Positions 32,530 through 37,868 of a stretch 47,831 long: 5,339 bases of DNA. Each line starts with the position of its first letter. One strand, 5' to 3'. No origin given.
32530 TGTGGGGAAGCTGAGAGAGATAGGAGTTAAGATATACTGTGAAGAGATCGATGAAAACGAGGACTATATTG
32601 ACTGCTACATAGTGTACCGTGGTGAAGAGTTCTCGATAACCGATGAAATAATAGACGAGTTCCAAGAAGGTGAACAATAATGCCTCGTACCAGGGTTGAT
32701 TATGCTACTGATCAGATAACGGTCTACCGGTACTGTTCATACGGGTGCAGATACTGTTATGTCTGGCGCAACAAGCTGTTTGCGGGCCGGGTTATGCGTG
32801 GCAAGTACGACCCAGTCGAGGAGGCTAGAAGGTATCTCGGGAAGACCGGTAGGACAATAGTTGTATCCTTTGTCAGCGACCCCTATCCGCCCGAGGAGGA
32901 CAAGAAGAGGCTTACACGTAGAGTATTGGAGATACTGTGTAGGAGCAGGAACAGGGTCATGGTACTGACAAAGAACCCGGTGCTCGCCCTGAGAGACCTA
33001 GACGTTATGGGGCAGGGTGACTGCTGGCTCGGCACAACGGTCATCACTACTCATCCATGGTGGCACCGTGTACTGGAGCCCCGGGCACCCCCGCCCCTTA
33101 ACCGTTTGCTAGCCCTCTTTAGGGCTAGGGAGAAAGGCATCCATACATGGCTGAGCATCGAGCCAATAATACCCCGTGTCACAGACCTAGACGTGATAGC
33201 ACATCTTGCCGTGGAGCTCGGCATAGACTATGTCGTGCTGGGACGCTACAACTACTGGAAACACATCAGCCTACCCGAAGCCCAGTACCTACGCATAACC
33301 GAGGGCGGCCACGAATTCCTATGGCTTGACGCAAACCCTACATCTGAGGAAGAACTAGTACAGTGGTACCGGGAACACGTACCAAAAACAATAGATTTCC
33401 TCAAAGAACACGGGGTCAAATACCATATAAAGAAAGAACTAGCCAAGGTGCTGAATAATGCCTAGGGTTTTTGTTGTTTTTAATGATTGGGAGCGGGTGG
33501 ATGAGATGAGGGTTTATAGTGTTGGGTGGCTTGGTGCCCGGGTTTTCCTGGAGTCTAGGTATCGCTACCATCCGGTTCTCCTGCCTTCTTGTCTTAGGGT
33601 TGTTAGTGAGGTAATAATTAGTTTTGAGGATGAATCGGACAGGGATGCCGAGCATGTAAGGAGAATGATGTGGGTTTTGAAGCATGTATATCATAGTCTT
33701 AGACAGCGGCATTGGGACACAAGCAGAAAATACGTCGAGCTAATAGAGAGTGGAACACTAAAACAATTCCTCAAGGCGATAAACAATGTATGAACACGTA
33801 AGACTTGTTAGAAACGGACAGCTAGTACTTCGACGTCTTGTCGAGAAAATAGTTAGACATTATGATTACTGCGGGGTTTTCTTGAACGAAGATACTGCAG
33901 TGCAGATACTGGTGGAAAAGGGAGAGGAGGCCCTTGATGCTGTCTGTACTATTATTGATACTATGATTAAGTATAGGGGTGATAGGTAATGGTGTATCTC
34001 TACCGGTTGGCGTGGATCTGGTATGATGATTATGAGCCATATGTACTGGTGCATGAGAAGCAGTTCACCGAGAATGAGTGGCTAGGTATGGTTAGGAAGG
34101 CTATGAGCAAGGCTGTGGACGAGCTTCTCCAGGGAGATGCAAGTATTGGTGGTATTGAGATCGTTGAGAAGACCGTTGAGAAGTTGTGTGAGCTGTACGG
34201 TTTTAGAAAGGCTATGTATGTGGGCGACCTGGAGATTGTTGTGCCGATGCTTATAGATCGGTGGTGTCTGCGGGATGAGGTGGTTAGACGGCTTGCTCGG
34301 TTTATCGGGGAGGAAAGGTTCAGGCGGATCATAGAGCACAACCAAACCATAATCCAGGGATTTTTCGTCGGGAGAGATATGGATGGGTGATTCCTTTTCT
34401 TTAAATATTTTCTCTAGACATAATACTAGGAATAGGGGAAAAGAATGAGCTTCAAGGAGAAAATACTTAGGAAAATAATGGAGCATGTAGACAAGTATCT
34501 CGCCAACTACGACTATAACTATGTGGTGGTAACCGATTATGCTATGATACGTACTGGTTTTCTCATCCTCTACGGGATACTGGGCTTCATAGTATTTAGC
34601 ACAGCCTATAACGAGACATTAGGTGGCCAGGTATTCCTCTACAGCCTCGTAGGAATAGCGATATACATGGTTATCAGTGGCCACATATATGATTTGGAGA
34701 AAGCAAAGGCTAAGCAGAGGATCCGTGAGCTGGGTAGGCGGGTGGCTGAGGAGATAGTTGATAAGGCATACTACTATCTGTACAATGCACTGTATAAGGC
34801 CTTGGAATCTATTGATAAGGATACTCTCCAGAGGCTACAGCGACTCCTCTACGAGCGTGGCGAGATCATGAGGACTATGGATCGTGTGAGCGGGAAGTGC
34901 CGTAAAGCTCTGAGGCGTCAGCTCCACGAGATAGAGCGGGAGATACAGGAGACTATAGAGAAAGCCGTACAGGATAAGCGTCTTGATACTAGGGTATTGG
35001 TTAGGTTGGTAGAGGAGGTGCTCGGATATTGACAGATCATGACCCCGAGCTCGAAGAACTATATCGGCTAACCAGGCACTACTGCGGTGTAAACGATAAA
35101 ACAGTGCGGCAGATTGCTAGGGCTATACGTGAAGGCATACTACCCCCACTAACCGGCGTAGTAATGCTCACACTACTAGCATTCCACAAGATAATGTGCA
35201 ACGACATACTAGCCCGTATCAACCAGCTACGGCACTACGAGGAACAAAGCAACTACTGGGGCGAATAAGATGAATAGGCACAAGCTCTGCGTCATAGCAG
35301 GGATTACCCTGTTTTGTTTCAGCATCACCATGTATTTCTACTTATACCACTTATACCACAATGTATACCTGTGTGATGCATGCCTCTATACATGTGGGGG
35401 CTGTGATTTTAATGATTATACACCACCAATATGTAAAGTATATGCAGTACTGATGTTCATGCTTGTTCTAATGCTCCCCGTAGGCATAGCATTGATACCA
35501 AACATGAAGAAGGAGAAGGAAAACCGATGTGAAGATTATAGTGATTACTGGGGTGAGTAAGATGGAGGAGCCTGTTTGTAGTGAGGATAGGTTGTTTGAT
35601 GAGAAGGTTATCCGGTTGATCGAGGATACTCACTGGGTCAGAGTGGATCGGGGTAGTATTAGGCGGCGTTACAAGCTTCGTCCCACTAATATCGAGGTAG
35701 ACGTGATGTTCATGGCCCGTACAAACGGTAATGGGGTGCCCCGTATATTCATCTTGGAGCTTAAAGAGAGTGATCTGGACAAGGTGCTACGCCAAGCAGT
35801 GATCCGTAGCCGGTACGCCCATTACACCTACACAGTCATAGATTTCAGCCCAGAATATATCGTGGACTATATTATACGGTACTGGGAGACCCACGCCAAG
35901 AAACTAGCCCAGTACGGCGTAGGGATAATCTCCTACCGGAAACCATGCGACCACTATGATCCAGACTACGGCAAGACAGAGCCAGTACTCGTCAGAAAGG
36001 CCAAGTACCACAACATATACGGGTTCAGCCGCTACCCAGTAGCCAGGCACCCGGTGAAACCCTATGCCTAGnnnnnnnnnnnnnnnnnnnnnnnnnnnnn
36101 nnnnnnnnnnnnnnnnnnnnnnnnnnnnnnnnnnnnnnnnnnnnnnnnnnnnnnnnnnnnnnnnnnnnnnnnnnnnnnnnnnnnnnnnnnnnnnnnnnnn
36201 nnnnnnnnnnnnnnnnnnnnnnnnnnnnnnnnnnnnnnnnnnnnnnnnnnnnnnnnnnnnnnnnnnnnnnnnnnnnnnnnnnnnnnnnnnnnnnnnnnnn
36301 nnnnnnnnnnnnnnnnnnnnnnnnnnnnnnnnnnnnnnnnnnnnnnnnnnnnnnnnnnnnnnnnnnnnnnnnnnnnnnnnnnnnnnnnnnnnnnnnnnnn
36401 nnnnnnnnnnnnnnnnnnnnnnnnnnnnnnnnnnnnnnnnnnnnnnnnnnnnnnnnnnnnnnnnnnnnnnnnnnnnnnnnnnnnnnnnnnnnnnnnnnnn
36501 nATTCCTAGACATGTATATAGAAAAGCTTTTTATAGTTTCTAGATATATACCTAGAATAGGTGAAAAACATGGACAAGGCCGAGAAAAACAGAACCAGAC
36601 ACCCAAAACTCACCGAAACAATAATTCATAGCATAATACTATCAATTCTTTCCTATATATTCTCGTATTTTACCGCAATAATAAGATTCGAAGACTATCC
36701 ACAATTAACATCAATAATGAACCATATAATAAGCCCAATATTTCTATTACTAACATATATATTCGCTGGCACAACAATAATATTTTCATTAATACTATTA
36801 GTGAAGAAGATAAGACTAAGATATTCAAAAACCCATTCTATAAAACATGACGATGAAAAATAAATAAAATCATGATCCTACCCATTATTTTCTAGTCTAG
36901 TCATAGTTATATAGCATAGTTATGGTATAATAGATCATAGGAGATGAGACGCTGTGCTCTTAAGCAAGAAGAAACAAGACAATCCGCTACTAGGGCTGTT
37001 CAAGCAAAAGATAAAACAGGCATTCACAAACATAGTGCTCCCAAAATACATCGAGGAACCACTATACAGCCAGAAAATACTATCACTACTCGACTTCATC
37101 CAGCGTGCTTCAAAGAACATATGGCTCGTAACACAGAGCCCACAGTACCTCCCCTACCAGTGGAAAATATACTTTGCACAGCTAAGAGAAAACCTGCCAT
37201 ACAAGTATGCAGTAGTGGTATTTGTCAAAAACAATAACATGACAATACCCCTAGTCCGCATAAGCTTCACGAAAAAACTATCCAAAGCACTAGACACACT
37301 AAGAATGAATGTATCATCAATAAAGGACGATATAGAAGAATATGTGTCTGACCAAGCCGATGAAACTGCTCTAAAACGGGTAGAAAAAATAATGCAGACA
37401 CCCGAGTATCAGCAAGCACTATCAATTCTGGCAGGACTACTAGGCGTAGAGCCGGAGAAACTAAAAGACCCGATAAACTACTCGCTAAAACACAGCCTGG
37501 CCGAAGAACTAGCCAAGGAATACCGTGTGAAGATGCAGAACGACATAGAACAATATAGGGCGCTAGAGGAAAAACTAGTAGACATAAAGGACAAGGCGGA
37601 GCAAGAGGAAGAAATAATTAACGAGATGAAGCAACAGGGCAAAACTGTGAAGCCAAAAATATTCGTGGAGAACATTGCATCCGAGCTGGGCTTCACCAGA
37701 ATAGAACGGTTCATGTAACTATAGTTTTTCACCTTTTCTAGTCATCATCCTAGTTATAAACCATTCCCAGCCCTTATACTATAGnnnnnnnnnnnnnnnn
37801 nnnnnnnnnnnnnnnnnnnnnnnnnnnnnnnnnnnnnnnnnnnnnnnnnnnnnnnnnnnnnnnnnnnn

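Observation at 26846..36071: Codon-dialect switches inside single ORFs (patchwork of G/T-ending and A/C-ending synonymous usage)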

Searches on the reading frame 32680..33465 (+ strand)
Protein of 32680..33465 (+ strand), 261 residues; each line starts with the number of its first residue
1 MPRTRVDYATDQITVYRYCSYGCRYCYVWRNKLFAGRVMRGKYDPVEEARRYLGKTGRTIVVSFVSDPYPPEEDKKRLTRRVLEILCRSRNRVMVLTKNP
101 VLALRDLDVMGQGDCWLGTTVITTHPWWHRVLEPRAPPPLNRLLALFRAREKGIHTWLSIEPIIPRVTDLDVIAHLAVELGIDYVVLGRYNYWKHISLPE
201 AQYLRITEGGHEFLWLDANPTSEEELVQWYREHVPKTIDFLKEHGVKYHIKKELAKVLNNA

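Call 5: search_protein_families(library=pfam, proteins=[window:32680-33465:+], max_evalue=0.01)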
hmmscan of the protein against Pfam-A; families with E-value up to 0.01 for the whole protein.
window:32680-33465:+ (261 aa): 2 families
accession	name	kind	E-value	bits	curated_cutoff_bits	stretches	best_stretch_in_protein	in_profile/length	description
PF04055.27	Radical_SAM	-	3.1e-09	37.7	29.5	1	13-175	1-162/166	Radical SAM superfamily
PF07505.17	DUF5131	-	0.00024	21.1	28.9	1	20-188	21-181/243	Protein of unknown function (DUF5131)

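Call 8: find_encoding_contigs(protein=window:32680-33465:+, flank=10000, max_places=10)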
Protein window:32680-33465:+ (261 aa): 1 contig read that carries it; 1 place shown.
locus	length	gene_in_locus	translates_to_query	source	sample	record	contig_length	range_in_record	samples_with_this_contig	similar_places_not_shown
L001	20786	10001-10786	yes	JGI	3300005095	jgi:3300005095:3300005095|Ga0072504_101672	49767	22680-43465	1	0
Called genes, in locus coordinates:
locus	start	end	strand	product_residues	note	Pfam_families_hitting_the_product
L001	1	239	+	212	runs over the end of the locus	-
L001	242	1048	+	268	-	-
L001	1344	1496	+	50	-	-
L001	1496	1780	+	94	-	-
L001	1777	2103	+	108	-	-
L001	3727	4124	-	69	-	-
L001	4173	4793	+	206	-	-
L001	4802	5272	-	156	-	-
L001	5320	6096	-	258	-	-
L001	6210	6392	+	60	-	-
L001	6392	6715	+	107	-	-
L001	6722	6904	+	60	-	-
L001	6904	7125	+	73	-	-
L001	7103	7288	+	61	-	-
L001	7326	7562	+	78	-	-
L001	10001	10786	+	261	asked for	PF04055:Radical_SAM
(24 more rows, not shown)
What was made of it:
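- The sequence is a single metagenomic contig seen in one sample (call 8).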

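Call 10: find_related_loci(query=window:32680-33465:+, collection=viral_contigs, flank=10000)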
Query window:32680-33465:+ (261 aa) in viral_contigs; peptide patterns used: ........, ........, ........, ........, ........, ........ (x = any residue, [..] = any of these).
3 stretches matched a pattern, but none encodes a relative of the query by tblastn (E <= 1e-3).

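Call 12: find_homologous_proteins(query=window:32680-33465:+)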
Query window:32680-33465:+ (261 aa): 153 proteins with E <= 0.001 among 902 candidates; the best 120 are listed.
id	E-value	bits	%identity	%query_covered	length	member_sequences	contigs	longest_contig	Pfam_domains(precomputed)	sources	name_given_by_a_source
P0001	1.5e-179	613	100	100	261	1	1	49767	PF04055.28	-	-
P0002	3.7e-122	425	70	99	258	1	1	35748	PF04055.28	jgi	-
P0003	5.8e-96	339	66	89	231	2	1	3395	-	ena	-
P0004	7.3e-91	322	59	99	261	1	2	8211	PF04055.28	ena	-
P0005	6.1e-83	296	56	99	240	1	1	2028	PF04055.28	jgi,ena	-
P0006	9.6e-83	295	54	99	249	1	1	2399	PF04055.28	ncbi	-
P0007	6.1e-82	293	57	100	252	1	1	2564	PF04055.28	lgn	-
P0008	7.8e-82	292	58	99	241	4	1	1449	PF04055.28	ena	-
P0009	4.5e-81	290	55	100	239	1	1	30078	PF04055.28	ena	-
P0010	5.6e-80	286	56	100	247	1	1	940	PF04055.28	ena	-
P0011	2.4e-78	281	56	100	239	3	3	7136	PF04055.28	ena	-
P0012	3.9e-78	280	52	99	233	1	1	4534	PF04055.28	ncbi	-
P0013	5.9e-77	276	56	100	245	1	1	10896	PF04055.28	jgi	-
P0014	8.4e-76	273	54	98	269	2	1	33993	PF04055.28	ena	-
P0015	3.9e-75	270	53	100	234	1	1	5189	PF04055.28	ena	-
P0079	2.5e-55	205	53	74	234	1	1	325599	PF04055.28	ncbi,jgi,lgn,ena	-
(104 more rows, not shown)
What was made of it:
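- Checked: Radical-SAM homologues cover 99-100% of the length (call 12).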

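Call 13: find_encoding_contigs(protein=P0002, flank=10000, max_places=4)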
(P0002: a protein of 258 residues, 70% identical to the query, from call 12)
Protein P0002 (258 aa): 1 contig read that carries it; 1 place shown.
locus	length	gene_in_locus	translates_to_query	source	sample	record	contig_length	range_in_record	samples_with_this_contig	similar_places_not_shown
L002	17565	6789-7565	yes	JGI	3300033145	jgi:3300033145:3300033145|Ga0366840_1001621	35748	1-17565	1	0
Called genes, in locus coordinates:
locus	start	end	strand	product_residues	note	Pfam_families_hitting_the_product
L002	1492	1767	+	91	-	-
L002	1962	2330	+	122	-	-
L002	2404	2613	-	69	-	-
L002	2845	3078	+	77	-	-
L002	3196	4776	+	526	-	-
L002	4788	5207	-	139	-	-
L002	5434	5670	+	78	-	-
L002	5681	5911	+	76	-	-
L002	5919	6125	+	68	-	-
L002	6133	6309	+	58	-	-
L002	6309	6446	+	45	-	-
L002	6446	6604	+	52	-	-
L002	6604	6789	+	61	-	-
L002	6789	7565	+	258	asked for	PF04055:Radical_SAM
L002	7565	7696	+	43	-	-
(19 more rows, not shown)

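Call 14: find_encoding_contigs(protein=P0004, flank=10000, max_places=4)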
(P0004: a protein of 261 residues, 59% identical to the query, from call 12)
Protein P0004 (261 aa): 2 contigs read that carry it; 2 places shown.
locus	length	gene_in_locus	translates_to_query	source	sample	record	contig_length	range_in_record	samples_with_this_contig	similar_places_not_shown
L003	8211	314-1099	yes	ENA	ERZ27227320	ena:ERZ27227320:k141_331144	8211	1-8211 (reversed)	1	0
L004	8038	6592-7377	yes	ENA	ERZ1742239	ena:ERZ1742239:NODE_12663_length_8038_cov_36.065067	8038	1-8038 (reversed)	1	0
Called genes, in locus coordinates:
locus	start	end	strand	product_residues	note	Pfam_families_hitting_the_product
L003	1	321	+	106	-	?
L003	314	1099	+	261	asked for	PF04055:Radical_SAM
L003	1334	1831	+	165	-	-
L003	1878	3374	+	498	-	-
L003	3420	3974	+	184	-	-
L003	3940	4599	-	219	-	-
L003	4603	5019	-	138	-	-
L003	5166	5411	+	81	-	-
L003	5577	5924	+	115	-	-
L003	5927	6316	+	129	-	PF06868:DUF1257 (weak)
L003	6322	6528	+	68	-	-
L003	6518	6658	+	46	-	-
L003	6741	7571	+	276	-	-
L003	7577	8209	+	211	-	?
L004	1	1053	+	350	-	?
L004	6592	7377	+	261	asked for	PF04055:Radical_SAM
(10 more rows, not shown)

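Call 50: find_encoding_contigs(protein=P0009, flank=10000, max_places=1)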
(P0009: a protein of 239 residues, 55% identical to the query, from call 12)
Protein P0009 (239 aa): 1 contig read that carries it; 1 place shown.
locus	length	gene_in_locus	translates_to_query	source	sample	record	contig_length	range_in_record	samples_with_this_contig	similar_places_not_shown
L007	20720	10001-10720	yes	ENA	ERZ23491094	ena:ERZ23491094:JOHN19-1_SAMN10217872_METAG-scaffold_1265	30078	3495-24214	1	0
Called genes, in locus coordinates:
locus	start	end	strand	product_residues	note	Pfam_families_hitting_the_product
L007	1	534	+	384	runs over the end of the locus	PF20030:bpMoxR, PF01078:Mg_chelatase (faint), PF05496:RuvB_N (weak), PF07724:AAA_2 (faint), PF00004:AAA, PF07726:AAA_3, PF07728:AAA_5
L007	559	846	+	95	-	-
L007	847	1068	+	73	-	-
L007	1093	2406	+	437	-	-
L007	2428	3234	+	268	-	-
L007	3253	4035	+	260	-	-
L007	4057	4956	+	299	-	-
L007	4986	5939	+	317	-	-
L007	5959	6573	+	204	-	-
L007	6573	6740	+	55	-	-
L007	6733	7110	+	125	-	-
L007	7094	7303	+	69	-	-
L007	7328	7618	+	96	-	-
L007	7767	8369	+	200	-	-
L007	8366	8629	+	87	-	-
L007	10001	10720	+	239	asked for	PF04055:Radical_SAM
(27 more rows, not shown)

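Call 51: find_encoding_contigs(protein=P0014, flank=10000, max_places=1)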
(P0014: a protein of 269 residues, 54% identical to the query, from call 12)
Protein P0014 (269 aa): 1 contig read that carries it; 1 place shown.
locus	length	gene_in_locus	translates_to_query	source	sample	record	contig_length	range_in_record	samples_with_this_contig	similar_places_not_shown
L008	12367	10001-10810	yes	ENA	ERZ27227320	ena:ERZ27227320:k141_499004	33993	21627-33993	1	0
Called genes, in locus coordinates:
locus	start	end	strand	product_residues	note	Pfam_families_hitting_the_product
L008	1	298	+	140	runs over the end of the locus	-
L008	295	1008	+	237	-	PF01402:RHH_1 (weak)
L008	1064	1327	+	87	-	-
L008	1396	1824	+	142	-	-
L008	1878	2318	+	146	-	-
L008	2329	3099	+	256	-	-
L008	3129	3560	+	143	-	-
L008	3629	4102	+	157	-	-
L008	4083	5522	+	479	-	PF00082:Peptidase_S8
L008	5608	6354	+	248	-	-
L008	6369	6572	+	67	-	-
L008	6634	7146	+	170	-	-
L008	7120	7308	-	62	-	-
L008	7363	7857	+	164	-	-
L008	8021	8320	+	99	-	-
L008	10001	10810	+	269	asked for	PF04055:Radical_SAM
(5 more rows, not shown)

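Call 71: find_encoding_contigs(protein=P0079, flank=3000, max_places=2)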
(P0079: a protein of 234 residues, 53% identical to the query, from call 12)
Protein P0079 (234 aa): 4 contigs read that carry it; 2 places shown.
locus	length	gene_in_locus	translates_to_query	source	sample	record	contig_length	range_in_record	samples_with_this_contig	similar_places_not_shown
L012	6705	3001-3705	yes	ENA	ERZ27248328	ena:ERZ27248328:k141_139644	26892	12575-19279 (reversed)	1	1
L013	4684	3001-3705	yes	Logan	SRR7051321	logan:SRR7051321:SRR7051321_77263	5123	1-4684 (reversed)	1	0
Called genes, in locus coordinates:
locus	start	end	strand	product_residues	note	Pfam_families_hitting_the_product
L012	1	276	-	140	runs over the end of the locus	-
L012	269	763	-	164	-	-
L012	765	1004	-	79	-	PF22166:WHD_ArnR1 (weak), PF03551:PadR (weak)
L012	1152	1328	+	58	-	PF01402:RHH_1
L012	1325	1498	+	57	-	-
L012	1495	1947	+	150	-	-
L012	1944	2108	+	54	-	PF04102:SlyX (weak)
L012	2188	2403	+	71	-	-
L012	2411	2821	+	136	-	-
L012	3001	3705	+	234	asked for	PF04055:Radical_SAM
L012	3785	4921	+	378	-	-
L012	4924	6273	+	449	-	-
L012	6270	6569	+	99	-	-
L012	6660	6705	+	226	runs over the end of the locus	PF02796:HTH_7 (weak), PF13384:HTH_23, PF01381:HTH_3, PF04218:CENP-B_N (faint), PF12844:HTH_19 (faint), PF13518:HTH_28 (weak), PF13551:HTH_29 (weak), PF13936:HTH_38 (weak), +1 more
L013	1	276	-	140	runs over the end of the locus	-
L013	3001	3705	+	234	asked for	PF04055:Radical_SAM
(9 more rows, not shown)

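Call 87: find_related_loci(query=A1, collection=metagenome_contigs, flank=10000)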
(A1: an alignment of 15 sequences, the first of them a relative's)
Query A1 (261 aa) in metagenome_contigs; peptide patterns used: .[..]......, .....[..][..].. (x = any residue, [..] = any of these).
197 stretches matched a pattern; 94 encode a relative of the query (tblastn E <= 1e-3); the best 80 are kept; 80 distinct loci.
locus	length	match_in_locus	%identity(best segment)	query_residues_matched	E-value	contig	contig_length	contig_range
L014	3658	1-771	68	2-259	8e-118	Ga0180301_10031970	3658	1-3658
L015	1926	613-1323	56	1-258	6e-93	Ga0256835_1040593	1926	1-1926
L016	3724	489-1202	58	1-258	4e-85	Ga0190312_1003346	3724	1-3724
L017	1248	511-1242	55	1-254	4e-88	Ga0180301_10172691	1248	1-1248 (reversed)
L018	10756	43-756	53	1-260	9e-81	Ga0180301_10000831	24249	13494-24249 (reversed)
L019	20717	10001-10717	55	1-260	1e-80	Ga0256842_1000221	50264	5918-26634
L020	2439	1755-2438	54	1-239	3e-82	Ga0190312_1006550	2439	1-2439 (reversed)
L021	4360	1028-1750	56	1-260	4e-80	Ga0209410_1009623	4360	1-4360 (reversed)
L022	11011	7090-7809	54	1-259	3e-79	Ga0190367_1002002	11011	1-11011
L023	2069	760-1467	52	1-258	3e-81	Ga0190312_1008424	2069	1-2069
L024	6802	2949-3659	53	1-258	8e-77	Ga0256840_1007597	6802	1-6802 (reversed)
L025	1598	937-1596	54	1-248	4e-80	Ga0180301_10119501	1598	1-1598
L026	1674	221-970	53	1-258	2e-79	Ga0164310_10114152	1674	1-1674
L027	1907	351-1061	52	1-259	2e-78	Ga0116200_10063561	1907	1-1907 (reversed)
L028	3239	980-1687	52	3-258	9e-75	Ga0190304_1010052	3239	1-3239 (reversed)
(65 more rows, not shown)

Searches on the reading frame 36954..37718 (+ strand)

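Call 20: search_protein_families(library=pfam, proteins=[window:36954-37718:+], max_evalue=0.01)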
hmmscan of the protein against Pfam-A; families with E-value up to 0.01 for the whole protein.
window:36954-37718:+ (254 aa): 0 families

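Call 76: search_protein_families(library=phrogs, proteins=[window:36954-37718:+], max_evalue=0.01)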
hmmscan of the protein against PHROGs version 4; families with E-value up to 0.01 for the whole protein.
window:36954-37718:+ (254 aa): 1 family
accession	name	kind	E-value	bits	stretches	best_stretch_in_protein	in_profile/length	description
phrog_35817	-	unknown function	0.001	20.2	0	107-142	7-42/119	-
